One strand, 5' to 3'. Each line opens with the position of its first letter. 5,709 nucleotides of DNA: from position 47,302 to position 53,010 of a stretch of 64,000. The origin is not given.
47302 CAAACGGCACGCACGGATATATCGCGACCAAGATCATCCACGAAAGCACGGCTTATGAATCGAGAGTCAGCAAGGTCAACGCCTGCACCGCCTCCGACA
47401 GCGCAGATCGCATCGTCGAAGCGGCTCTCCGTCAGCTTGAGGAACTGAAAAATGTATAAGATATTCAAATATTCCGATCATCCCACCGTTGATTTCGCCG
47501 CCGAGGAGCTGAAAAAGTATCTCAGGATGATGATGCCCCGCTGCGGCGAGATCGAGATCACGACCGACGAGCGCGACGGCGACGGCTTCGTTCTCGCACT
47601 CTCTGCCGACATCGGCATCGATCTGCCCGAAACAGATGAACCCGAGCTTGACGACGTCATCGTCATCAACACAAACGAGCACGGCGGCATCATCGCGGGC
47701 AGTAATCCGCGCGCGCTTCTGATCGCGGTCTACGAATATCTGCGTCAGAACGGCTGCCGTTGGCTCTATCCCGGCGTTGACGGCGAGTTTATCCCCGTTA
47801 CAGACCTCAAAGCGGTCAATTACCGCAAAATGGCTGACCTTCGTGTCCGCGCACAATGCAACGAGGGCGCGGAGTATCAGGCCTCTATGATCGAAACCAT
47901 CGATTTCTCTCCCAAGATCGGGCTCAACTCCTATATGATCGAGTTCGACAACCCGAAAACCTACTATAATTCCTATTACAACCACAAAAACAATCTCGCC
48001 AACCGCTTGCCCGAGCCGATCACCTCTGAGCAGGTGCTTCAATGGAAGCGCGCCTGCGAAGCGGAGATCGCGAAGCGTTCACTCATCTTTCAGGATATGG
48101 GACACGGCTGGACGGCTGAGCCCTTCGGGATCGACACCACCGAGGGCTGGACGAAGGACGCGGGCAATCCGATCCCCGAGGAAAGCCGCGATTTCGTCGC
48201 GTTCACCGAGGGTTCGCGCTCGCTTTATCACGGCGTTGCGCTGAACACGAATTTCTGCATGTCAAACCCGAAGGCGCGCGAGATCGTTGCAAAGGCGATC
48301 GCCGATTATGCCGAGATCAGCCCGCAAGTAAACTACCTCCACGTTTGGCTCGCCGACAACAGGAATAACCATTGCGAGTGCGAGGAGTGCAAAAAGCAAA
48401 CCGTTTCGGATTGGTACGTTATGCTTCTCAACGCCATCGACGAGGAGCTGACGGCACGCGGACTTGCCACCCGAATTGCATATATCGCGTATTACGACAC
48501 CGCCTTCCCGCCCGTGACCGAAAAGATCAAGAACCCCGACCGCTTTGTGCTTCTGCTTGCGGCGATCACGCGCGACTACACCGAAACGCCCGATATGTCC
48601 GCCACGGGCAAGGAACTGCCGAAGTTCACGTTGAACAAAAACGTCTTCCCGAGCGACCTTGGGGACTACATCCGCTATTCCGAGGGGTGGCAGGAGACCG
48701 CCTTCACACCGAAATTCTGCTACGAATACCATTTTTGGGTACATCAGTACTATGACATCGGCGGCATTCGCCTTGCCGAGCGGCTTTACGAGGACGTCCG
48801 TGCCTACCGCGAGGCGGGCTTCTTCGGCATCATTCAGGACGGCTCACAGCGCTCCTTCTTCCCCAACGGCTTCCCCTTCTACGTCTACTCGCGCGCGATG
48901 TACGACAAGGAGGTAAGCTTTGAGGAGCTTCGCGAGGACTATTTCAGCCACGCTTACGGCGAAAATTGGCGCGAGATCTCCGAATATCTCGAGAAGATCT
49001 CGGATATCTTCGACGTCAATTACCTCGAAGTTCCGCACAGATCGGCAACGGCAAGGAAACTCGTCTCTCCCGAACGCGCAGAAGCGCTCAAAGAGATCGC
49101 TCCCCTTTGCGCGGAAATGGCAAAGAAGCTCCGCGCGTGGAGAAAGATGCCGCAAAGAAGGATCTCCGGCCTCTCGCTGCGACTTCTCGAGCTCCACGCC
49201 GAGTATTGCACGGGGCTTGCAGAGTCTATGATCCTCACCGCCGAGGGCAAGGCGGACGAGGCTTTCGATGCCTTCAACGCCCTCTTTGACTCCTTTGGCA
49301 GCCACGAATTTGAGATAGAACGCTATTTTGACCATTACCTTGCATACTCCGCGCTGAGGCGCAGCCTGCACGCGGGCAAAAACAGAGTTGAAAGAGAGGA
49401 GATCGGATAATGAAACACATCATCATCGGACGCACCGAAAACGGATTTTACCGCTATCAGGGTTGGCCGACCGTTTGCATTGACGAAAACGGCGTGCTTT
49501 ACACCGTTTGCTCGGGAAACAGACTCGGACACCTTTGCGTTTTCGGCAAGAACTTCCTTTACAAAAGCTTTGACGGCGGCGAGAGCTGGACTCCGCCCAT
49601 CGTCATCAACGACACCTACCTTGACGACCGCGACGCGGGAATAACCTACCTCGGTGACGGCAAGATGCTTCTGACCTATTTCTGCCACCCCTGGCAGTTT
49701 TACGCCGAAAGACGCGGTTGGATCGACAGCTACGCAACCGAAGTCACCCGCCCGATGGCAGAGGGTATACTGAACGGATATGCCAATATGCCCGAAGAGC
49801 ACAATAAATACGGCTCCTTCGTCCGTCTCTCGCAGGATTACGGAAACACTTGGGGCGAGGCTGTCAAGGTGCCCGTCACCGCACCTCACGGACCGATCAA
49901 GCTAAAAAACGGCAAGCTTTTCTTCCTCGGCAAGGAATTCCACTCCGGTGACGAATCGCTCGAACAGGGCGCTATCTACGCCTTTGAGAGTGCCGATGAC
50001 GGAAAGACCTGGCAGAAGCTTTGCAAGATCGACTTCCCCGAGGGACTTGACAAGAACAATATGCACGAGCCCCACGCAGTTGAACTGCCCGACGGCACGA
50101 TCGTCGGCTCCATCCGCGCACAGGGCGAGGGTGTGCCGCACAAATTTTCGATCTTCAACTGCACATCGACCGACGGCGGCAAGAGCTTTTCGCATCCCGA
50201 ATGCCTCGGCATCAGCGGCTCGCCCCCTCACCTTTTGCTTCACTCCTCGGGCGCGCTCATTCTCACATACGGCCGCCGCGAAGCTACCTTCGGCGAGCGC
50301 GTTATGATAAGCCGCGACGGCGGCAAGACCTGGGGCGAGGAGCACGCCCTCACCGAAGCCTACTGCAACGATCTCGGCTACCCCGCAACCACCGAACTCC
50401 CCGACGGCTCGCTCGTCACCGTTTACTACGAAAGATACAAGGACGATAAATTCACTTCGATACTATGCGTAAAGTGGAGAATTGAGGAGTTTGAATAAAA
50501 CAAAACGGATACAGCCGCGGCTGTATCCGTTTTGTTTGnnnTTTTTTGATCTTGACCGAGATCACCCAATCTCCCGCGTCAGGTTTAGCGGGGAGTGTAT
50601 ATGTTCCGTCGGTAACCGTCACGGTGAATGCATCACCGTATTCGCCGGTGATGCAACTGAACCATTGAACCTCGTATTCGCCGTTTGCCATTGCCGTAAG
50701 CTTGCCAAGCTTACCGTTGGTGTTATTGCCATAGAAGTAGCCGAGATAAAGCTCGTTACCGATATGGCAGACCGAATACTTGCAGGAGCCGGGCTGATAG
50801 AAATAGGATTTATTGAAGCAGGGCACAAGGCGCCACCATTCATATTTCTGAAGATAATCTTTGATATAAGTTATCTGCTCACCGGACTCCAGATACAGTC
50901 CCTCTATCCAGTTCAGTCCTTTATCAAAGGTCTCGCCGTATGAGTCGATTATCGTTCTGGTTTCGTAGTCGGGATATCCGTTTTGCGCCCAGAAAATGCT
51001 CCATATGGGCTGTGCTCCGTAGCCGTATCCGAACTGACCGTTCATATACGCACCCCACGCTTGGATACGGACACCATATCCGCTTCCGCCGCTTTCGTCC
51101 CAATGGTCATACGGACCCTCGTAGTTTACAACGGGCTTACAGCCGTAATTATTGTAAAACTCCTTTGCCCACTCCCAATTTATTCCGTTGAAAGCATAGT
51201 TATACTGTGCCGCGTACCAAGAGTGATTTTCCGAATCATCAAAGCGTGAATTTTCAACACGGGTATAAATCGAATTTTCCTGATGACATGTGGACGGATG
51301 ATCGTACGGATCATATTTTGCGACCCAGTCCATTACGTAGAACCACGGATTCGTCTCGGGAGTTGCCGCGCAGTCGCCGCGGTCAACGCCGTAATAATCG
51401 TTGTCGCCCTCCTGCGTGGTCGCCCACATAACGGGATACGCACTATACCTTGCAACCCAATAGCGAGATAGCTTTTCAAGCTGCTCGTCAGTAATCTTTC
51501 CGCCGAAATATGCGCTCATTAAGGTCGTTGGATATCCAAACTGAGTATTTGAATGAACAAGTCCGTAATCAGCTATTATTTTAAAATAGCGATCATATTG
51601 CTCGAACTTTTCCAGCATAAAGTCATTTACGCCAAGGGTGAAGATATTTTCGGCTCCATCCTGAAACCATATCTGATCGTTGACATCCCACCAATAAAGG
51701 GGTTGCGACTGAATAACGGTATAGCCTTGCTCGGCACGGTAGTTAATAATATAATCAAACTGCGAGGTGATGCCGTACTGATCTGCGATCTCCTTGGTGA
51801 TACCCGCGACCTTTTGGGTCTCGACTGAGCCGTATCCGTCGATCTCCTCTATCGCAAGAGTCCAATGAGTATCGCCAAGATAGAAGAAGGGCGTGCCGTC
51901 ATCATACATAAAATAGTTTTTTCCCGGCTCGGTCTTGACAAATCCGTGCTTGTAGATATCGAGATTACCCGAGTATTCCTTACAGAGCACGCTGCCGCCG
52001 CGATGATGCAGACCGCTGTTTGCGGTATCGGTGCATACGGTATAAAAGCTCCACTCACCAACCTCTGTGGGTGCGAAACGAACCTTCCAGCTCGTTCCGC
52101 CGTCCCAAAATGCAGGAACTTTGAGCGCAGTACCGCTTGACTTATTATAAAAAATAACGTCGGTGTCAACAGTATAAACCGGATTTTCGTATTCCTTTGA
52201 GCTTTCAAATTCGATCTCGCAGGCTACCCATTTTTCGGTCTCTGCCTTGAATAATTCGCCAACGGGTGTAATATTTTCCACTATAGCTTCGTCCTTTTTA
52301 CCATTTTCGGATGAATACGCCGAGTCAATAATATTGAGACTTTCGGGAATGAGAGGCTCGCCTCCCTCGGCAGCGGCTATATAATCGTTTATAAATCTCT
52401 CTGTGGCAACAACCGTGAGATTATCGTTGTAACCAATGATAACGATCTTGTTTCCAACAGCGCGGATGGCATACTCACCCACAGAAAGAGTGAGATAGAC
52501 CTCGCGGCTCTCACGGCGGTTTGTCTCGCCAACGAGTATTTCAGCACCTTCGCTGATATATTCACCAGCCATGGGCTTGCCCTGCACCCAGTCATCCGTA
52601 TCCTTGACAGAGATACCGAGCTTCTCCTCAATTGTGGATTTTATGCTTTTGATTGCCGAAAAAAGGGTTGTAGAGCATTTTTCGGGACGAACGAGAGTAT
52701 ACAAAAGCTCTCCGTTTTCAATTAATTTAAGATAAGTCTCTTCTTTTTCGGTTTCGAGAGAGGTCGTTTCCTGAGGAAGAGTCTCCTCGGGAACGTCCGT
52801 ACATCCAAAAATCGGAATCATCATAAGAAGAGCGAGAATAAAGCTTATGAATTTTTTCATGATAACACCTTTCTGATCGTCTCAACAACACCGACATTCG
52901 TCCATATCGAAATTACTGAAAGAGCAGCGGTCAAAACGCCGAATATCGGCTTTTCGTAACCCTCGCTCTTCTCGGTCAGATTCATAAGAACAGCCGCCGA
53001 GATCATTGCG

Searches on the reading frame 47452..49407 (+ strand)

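Call 41: search_protein_families(library=pfam, proteins=[window:47452-49407:+], max_evalue=0.01)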
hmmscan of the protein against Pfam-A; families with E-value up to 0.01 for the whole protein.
window:47452-49407:+ (652 aa): 1 family
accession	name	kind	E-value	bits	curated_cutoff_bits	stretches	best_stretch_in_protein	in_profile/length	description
PF16126.11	DUF4838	-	2.8e-13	50.2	26.6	1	247-513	80-324/325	Domain of unknown function (DUF4838)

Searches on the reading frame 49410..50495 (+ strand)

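Call 41: search_protein_families(library=pfam, proteins=[window:49410-50495:+], max_evalue=0.01)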
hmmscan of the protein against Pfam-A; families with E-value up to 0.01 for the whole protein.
window:49410-50495:+ (362 aa): 4 families
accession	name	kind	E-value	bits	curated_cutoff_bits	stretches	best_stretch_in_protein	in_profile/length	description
PF13088.12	BNR_2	-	4.8e-15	56.1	31.4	1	137-335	81-275/277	BNR repeat-like domain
PF02012.26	BNR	-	3.4e-09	35.7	27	0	51-61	1-11/12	BNR/Asp-box repeat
PF24316.1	Tli3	-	0.00014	22.7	27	0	293-311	81-98/129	T6SS Tli3 immunity protein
PF15902.12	Sortilin-Vps10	-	0.0042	16.4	33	0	139-221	4-75/446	Sortilin, neurotensin receptor 3,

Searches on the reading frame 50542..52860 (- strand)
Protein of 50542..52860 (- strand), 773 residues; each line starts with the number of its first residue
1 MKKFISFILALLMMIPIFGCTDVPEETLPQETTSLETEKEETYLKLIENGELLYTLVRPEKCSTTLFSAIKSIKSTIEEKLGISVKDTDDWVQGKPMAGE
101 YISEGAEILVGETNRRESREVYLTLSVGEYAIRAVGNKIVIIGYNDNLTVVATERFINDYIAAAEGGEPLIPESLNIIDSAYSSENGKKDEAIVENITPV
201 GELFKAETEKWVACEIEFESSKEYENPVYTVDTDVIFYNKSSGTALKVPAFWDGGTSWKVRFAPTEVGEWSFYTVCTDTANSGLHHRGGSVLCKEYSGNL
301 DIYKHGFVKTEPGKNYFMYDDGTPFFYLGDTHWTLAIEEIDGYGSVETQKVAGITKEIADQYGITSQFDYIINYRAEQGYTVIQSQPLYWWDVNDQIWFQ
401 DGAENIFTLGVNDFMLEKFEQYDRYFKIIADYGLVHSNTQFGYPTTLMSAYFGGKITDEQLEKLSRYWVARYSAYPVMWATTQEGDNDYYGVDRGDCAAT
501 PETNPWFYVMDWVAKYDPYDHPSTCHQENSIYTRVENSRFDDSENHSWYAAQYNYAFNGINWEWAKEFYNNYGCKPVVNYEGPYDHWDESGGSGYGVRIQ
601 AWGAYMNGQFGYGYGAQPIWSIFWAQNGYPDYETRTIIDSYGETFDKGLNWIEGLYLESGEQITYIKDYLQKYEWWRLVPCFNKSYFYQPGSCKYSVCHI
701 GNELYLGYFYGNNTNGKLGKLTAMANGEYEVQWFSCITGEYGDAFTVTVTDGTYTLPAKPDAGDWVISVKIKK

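Call 17: search_protein_families(library=pfam, proteins=[window:50542-52860:-], max_evalue=0.01)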
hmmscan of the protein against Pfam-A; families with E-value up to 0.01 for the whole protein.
window:50542-52860:- (773 aa): 2 families
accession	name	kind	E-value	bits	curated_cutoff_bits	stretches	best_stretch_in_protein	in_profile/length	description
PF13204.13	Apiosidase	-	6.2e-40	138.2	26.5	1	313-676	3-319/320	Apiosidase-like, catalytic domain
PF16586.11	DUF5060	-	2.3e-19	69.8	27.2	1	208-276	2-69/70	Domain of unknown function (DUF5060)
